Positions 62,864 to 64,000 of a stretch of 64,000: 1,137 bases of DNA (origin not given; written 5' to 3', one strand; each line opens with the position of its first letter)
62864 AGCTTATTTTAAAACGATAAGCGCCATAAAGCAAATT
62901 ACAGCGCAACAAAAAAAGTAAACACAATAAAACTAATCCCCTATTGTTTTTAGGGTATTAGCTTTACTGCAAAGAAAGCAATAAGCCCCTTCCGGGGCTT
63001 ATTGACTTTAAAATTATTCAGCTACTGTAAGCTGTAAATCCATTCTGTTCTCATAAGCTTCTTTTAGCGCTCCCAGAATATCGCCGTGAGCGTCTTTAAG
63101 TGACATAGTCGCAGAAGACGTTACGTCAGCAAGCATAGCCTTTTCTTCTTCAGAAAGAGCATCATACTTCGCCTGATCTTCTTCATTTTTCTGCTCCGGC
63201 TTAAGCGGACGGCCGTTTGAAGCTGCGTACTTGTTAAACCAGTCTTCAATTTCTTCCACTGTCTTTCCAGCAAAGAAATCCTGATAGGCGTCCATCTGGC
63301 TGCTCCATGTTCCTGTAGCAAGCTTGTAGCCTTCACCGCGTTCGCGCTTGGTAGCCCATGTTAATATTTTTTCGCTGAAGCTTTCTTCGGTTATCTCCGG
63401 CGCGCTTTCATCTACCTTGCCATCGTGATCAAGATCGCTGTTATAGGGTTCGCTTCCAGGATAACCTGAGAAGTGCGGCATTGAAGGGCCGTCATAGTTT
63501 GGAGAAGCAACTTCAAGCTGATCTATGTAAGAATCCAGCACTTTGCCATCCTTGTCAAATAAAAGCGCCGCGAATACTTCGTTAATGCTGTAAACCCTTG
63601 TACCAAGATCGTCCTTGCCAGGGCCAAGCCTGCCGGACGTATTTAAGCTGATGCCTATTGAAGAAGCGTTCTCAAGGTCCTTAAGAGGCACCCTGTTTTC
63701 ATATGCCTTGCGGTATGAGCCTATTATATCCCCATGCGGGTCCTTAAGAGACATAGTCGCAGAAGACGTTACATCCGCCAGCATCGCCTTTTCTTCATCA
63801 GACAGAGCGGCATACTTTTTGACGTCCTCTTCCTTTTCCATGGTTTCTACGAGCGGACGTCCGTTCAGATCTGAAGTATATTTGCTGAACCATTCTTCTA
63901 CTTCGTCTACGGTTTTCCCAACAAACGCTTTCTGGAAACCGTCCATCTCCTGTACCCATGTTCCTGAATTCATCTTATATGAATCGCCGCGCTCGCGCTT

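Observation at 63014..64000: Partial gene for a modular protein with 216-aa repeats, each carrying a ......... motif that resembles an FMN_bind flavinylation site: a candidate multi-flavinylated extracytoplasmic protein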

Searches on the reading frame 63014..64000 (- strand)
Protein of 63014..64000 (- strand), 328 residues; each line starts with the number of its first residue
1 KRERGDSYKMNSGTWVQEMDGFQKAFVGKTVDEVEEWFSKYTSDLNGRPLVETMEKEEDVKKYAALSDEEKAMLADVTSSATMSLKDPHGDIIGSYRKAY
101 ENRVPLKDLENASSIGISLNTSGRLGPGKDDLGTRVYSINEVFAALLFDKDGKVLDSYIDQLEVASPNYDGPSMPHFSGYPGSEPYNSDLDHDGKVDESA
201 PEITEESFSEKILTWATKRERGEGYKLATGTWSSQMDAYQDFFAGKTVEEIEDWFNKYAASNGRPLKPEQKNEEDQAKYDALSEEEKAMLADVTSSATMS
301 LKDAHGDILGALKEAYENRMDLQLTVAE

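Call 5: search_protein_families(library=pfam, proteins=[window:63014-64000:-], max_evalue=10)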
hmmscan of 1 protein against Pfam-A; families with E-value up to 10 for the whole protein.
window:63014-64000:- (328 aa): 8 families
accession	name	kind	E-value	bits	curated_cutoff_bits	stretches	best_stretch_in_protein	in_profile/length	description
PF08938.16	HBS1_N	-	0.0032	18.3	26.4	2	272-307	8-43/78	HBS1 N-terminus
PF04959.19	ARS2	-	0.074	13.7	30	1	250-291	101-141/195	Arsenite-resistance protein 2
PF00719.24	Pyrophosphatase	-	0.077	13.3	23.5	1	234-277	99-141/153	Inorganic pyrophosphatase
PF19092.6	DUF5780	-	0.079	13.6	28.2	1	247-303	13-71/109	Family of unknown function (DUF5780)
PF05823.17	Gp-FAR-1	-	0.1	13.4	29.2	1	278-317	14-51/149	Nematode fatty acid retinoid binding protein (Gp-FAR-1)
PF14278.11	TetR_C_8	-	0.18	12.3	26.1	0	30-84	24-76/103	Transcriptional regulator C-terminal region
PF13499.12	EF-hand_7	-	1.6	9.6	30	0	30-48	38-56/67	EF-hand domain pair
PF22950.1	DUF7026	-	9.4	6.4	28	0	271-291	23-43/50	Domain of unknown function (DUF7026)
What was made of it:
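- On Pfam FMN_bind (PF04205), as applied to the repeat units: The window fragment gives no hit (call 5).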

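Call 6: search_protein_families(library=ncbifam, proteins=[window:63014-64000:-], max_evalue=10)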
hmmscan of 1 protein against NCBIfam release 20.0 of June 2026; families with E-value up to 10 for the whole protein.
window:63014-64000:- (328 aa): 1 family
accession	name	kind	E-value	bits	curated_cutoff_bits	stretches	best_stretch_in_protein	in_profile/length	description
NF041617.1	T2SS_L_SYNERG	exception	0.16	10.8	150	1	245-301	157-214/387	type II secretion system protein GspL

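Call 7: search_solved_structures(query=window:63017-64000:-, max_evalue=10, show_alignments=3)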
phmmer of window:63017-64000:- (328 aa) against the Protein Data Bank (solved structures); distinct sequences matched with E-value up to 10: 0.

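Call 8: find_homologous_proteins(query=window:63017-64000:-)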
Query window:63017-64000:- (328 aa): 1382 proteins with E <= 0.001 among 6366 candidates; the best 120 are listed.
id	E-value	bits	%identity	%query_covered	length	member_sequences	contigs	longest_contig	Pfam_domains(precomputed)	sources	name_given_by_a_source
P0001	9.3e-210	713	90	99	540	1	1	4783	PF04205.20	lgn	-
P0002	9.5e-210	713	90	99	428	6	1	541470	-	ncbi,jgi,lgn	jgi:hypothetical protein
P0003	2.7e-209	712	90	99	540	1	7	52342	PF04205.20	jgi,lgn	jgi:hypothetical protein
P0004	5.6e-209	711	90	99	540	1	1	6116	PF04205.20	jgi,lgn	jgi:hypothetical protein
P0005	3.7e-208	708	90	99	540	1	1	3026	PF04205.20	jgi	jgi:hypothetical protein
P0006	6.9e-203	691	59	100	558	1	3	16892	PF04205.20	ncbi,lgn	-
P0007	3.1e-202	689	62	100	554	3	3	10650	PF04205.20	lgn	-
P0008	1.7e-201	686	62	100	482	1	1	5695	PF19092.7,PF04205.20,PF16672.12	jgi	-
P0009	3.5e-201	685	62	100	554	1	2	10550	PF19092.7,PF04205.20,PF16672.12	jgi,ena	-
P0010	3.7e-201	685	62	100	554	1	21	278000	PF19092.7,PF04205.20,PF16672.12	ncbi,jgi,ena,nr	ncbi:MAG: FMN-binding protein [Clostridiales bacterium]|nr:FMN-binding protein [Clostridiales bacter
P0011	4.0e-201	685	60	99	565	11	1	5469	PF04205.20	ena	-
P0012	2.5e-199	679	61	99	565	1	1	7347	PF04205.20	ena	-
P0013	9.6e-199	677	59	99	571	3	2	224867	PF04205.20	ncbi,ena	-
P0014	3.5e-198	675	57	99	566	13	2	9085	PF04205.20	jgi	jgi:major membrane immunogen (membrane-anchored lipoprotein)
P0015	5.1e-196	668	60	100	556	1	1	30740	PF04205.20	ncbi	-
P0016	1.1e-195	667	61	100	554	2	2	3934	PF19092.7,PF04205.20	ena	-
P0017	2.9e-195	666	60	99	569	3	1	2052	PF04205.20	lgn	-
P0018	1.3e-194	664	60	100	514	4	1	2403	PF19092.7,PF04205.20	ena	-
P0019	2.5e-194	663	57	99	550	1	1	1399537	PF04205.20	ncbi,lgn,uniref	ncbi:MAG: FMN-binding protein [Sedimentibacter sp.]|uniref:FMN-binding protein n=1 Tax=Sedimentibact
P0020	2.8e-194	663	59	99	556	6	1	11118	PF04205.20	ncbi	-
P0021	3.6e-194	662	58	100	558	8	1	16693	PF04205.20,PF16672.12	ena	-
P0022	8.6e-194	661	59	99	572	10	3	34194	PF08938.17,PF04205.20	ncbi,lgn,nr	ncbi:MAG TPA: hypothetical protein DHM90_09490 [Clostridiaceae bacterium]|nr:hypothetical protein [C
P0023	3.9e-193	659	59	100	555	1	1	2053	PF04205.20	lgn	-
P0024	1.3e-192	657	58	99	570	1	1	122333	PF04205.20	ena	-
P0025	1.7e-192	657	83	100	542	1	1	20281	PF04205.20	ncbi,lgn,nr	ncbi:MAG: FMN-binding protein [Eubacteriales bacterium]|nr:FMN-binding protein [Eubacteriales bacter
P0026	1.9e-192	657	56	99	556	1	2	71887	PF04205.20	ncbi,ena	-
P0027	3.4e-192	656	58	99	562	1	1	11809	PF04205.20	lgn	-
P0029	8.2e-192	655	57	99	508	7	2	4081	PF04205.20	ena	-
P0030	1.2e-191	654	56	100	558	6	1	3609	PF04205.20,PF16672.12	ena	-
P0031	1.4e-191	654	60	100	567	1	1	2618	PF04205.20,PF16672.12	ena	-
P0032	4.7e-191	652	57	100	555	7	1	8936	PF19092.7,PF04205.20,PF16672.12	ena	-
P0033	6.4e-190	648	57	99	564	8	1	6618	PF04205.20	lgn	-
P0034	1.5e-189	647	57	99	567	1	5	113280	PF04205.20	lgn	-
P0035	5.8e-189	645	57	99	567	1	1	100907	PF04205.20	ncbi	ncbi:MAG: FMN-binding protein [Sedimentibacter sp.]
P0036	2.3e-188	643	57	99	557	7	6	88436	PF04205.20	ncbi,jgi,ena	-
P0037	3.9e-188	642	58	99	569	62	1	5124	PF04205.20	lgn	-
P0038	2.7e-187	640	58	100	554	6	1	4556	PF04205.20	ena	-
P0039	8.8e-187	638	57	100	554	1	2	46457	PF04205.20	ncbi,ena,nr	ncbi:MAG: FMN-binding protein [Clostridia bacterium]|nr:FMN-binding protein [Clostridia bacterium]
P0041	2.4e-186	637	57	100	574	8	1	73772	PF04205.20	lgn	-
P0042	1.6e-185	634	57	100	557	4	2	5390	PF19092.7,PF04205.20,PF16672.12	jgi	-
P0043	5.6e-184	629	60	99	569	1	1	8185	PF04205.20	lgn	-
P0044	1.3e-183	628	56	99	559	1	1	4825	PF04205.20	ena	-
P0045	1.8e-183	627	63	99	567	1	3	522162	PF04205.20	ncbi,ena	-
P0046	3.4e-183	626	57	99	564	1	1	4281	PF04205.20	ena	-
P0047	4.5e-183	626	57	99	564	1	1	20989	PF04205.20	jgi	-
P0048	5.9e-183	625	57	99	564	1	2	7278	PF04205.20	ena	-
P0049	8.6e-183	625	57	99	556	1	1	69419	PF04205.20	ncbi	-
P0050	1.1e-182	624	59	99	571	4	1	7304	PF04205.20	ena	-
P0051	1.3e-182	624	57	99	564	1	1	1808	PF04205.20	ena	-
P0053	1.2e-180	618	57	100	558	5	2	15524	PF04205.20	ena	-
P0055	1.4e-178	611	59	100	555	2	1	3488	PF04205.20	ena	-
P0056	3.7e-178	610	58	100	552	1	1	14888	PF13010.11,PF04205.20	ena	-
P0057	4.7e-178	609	58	99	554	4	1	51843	PF04205.20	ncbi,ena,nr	ncbi:MAG: FMN-binding protein [Clostridia bacterium]|nr:FMN-binding protein [Clostridia bacterium]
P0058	7.0e-178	609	56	100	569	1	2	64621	PF04205.20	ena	-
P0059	1.3e-177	608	60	99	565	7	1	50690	PF04205.20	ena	-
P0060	1.6e-176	604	56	100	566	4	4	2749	PF04205.20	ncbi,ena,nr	ncbi:MAG: FMN-binding protein [Phascolarctobacterium sp.]|nr:FMN-binding protein [Phascolarctobacter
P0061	1.7e-176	604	52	100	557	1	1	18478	PF04205.20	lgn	-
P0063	4.0e-176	603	58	99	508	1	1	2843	PF04205.20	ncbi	ncbi:MAG: FMN-binding protein, partial [Sedimentibacter sp.]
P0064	1.1e-174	598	60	99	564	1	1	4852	PF04205.20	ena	-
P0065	1.6e-174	598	61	99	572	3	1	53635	PF04205.20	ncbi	-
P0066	5.3e-174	596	62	99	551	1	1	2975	PF04205.20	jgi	-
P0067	9.3e-174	595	61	99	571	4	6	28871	PF04205.20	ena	-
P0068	1.1e-173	595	60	99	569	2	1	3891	PF04205.20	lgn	-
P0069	3.2e-173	593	55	99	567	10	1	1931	PF04205.20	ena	-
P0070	8.9e-173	592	60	99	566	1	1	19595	PF04205.20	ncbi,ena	-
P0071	1.2e-172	592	53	100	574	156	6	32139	PF04205.20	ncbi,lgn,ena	-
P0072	1.4e-172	591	61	99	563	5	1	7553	PF04205.20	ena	-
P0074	2.7e-172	590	58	100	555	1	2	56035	PF19092.7,PF04205.20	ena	-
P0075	3.7e-172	590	60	99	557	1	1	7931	PF04205.20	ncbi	-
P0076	2.6e-171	587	59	99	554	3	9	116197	PF04205.20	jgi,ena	-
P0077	2.6e-170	584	57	100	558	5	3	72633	PF04205.20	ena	-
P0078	6.1e-170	583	57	100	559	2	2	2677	PF04205.20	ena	-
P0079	7.3e-169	579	61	99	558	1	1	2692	PF04205.20,PF16672.12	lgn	-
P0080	3.1e-168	577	58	99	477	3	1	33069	PF04205.20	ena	-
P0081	6.9e-168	576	61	99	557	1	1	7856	PF04205.20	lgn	-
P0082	2.0e-167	574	61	99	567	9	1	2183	PF04205.20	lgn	-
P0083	5.1e-167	573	58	100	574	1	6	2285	PF04205.20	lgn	-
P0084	5.6e-167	573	59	99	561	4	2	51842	PF04205.20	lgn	-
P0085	6.2e-167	573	58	99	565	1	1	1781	PF04205.20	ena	-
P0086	8.0e-167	572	67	99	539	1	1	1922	PF04205.20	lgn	-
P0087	2.7e-166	571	61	100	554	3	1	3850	PF04205.20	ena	-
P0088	3.8e-166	570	59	100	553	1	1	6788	PF13010.11,PF04205.20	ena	-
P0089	4.0e-166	570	61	99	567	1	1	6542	PF04205.20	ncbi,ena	-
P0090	4.1e-166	570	60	100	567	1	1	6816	PF04205.20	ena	-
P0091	4.8e-166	570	56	100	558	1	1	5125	PF04205.20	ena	-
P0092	6.5e-166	569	59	100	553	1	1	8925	PF13010.11,PF04205.20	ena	-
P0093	7.5e-166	569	61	99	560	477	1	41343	PF04205.20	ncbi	-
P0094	1.7e-165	568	60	100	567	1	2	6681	PF04205.20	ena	-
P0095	4.2e-165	567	60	100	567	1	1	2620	PF04205.20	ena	-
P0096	4.4e-165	567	59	99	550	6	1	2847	PF04205.20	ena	-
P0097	5.1e-165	567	59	99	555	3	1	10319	PF19092.7,PF04205.20,PF16672.12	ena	-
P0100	3.1e-164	564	61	99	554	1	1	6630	PF04205.20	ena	-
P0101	3.2e-164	564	59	100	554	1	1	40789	PF04205.20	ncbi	-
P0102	3.6e-164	564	60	100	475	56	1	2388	PF19092.7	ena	-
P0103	4.1e-164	564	59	100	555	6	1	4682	PF19092.7,PF04205.20,PF16672.12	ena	-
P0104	6.4e-164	563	60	99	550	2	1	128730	PF04205.20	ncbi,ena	-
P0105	7.2e-164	563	61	99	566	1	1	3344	PF04205.20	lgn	-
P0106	2.1e-163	561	61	99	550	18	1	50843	PF04205.20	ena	-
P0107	2.2e-163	561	60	100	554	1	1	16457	PF04205.20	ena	-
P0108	3.3e-163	561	60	100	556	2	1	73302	PF08938.17,PF04205.20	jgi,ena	-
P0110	1.1e-162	559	59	100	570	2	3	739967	PF04205.20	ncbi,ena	-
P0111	1.9e-162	558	58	99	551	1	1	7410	PF04205.20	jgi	jgi:uncharacterized protein with FMN-binding domain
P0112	2.6e-162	558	59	99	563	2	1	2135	PF04205.20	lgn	-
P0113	2.8e-162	557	59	99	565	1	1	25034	PF04205.20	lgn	-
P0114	3.6e-162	557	61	99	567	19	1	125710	PF04205.20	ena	-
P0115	4.6e-162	557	60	99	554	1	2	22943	PF19092.7,PF04205.20,PF16672.12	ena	-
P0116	5.9e-162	556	59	99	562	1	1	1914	PF04205.20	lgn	-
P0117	8.3e-162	556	60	99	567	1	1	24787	PF04205.20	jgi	jgi:hypothetical protein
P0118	9.1e-162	556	58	99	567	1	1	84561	PF04205.20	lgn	-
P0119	1.4e-161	555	57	100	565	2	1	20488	PF04205.20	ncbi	-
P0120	6.5e-161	553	58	99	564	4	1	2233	PF04205.20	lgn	-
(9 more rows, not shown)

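Call 11: search_protein_families(library=pfam, proteins=[P0003, P0010, P0019], max_evalue=1)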
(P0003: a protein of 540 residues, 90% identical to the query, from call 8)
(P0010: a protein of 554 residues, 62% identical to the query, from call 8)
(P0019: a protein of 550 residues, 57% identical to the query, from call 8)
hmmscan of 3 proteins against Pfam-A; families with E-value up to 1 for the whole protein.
P0003 (540 aa): 5 families
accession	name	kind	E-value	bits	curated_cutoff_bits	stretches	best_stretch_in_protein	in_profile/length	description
PF04205.19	FMN_bind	-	4e-15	56.7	22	1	30-101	1-76/77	FMN-binding domain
PF04358.19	DsrC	-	0.0023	18.8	24.9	0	500-533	22-55/107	DsrC like protein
PF08938.16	HBS1_N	-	0.005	17.6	26.4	0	486-521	8-43/78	HBS1 N-terminus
PF05228.19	CHASE4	-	0.014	16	26.2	0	140-174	39-79/140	CHASE4 domain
PF00719.24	Pyrophosphatase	-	0.19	12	23.5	0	455-491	106-141/153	Inorganic pyrophosphatase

P0010 (554 aa): 6 families
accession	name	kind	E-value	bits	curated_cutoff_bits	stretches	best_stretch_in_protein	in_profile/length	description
PF04205.19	FMN_bind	-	1.6e-13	51.5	22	1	30-102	1-77/77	FMN-binding domain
PF19092.6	DUF5780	-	3.8e-06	27.5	28.2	2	256-319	11-75/109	Family of unknown function (DUF5780)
PF16672.11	LAMTOR5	-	2.3e-05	24.8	27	1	263-321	16-75/88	Ragulator complex protein LAMTOR5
PF24848.1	DUF7723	-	0.012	16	27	0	358-392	24-58/71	Family of unknown function (DUF7723)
PF17465.7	U83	-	0.043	14.4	25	0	246-274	43-71/97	Chemokine-like protein, HHV-6 U83 gene product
PF21606.3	BgaA-like_CBM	-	0.058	13.9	27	0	367-402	41-76/160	Beta-galactosidase-like, Galactose-binding domain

P0019 (550 aa): 9 families
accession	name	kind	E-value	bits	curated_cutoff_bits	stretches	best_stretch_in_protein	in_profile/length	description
PF04205.19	FMN_bind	-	2.2e-15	57.5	22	1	25-97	1-77/77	FMN-binding domain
PF19092.6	DUF5780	-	0.0036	17.9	28.2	0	483-538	25-85/109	Family of unknown function (DUF5780)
PF23786.1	Baseplate_wedge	-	0.011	15.7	27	1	455-498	83-126/284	Phage baseplate wedge subunit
PF08938.16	HBS1_N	-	0.017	15.9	26.4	0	279-320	6-49/78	HBS1 N-terminus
PF19026.7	UBA_HYPK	-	0.018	14.8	27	1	304-323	20-39/41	HYPK UBA domain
PF12213.14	Dpoe2NT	-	0.11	13.4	24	0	456-490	23-57/73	DNA polymerases epsilon N terminal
PF04358.19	DsrC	-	0.14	13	24.9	0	298-328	25-55/107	DsrC like protein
PF22736.1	NNH5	-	0.14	12.5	27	0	211-255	84-128/134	NACHT N-terminal Helical domain 5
PF23523.1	Microp_apicomplexa_13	-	0.21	11.8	27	0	468-481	54-67/68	Apicomplexa microprotein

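Call 21: find_encoding_contigs(protein=P0003, flank=10000, max_places=4)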
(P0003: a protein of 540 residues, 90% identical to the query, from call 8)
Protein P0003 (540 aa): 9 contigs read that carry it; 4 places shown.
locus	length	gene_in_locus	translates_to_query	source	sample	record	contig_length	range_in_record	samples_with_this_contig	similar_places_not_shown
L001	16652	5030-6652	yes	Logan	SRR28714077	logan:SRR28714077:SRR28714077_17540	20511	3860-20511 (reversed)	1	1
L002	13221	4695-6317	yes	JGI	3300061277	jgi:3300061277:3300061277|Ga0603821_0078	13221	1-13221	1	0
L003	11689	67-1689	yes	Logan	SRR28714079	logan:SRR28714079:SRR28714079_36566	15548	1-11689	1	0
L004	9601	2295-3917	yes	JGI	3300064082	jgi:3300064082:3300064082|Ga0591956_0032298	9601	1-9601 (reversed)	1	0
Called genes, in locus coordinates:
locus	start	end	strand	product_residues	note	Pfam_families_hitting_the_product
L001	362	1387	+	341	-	PF10974:DUF2804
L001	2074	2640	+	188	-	PF00440:TetR_N (weak), PF14278:TetR_C_8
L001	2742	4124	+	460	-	PF04055:Radical_SAM, PF13186:SPASM (weak)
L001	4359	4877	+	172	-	PF03167:UDG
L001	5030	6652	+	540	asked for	PF04205:FMN_bind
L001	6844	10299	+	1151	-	-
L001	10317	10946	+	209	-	PF02677:QueH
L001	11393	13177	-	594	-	PF00128:Alpha-amylase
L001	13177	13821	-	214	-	PF00730:HhH-GPD, PF00633:HHH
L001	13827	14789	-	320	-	PF03816:LytR_cpsA_psr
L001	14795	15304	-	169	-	PF07155:ECF-ribofla_trS, PF12822:ECF_trnsprt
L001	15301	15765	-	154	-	PF00383:dCMP_cyt_deam_1, PF14437:MafB19-deam, PF14439:Bd3614-deam (faint)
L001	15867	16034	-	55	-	PF00301:Rubredoxin, PF21349:RUBY_RBDX (faint)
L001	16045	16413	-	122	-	PF06397:Desulfoferrod_N, PF01880:Desulfoferrodox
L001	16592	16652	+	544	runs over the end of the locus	PF12229:PG_binding_4 (weak), PF04294:VanW, PF07501:G5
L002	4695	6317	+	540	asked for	PF04205:FMN_bind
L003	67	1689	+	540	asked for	PF04205:FMN_bind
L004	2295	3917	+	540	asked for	PF04205:FMN_bind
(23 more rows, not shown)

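Call 27: find_encoding_contigs(protein=P0010, flank=10000, max_places=3)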
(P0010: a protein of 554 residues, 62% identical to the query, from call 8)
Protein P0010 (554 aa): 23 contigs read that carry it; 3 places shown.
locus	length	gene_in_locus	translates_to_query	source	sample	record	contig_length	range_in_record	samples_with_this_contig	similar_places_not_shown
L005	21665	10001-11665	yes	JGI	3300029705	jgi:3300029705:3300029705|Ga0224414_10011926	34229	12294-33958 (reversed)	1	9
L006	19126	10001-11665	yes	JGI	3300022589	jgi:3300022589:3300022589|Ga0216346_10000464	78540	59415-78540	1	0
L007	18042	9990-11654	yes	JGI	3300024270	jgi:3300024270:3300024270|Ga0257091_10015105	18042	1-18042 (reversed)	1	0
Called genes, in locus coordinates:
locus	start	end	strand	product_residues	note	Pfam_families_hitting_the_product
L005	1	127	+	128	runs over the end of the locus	PF01250:Ribosomal_S6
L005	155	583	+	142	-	PF00436:SSB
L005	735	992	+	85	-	PF01084:Ribosomal_S18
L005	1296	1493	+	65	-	PF04070:DUF378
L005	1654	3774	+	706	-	-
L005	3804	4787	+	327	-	-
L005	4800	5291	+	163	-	-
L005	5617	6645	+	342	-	PF00044:Gp_dh_N, PF02800:Gp_dh_C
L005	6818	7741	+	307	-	PF13495:Phage_int_SAM_4 (weak), PF02899:Phage_int_SAM_1, PF00589:Phage_integrase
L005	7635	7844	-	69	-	PF19807:DUF6290 (weak)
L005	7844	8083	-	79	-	-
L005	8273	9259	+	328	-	PF13280:WYL, PF25583:WCX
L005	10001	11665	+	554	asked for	PF04205:FMN_bind, PF16672:LAMTOR5 (faint), PF19092:DUF5780 (faint)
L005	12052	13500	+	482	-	PF01554:MatE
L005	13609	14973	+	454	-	PF00860:Xan_ur_permease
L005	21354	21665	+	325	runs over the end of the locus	PF04205:FMN_bind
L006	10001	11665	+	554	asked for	PF04205:FMN_bind, PF16672:LAMTOR5 (faint), PF19092:DUF5780 (faint)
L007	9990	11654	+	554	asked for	PF04205:FMN_bind, PF16672:LAMTOR5 (faint), PF19092:DUF5780 (faint)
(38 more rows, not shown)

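Call 42: find_encoding_contigs(protein=P0019, flank=10000, max_places=2)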
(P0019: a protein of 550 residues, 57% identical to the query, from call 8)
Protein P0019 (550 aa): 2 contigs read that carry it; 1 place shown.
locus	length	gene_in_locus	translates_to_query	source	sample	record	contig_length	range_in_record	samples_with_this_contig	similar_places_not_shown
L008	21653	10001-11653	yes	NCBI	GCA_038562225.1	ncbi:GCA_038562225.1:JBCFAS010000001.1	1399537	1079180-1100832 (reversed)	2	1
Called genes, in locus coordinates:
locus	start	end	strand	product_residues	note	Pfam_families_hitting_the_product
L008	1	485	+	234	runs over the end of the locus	PF02463:SMC_N (weak), PF00005:ABC_tran, PF13304:AAA_21 (weak)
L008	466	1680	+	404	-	PF12704:MacB_PCD, PF02687:FtsX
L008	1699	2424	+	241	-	PF00753:Lactamase_B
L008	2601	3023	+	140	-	PF04246:RseC_MucC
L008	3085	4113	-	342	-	PF00356:LacI, PF00532:Peripla_BP_1, PF13407:Peripla_BP_4, PF13377:Peripla_BP_3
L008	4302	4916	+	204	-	-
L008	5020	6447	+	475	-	PF13493:DUF4118, PF00512:HisKA, PF02518:HATPase_c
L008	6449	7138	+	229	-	PF00072:Response_reg, PF00486:Trans_reg_C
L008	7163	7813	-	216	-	PF02254:TrkA_N, PF02080:TrkA_C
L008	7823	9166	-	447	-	PF02386:TrkH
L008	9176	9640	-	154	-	-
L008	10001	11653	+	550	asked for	PF04205:FMN_bind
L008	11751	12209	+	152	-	-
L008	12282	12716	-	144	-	PF01047:MarR (weak), PF08279:HTH_11 (weak), PF13404:HTH_AsnC-type, PF13412:HTH_24, PF01037:AsnC_trans_reg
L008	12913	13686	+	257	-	-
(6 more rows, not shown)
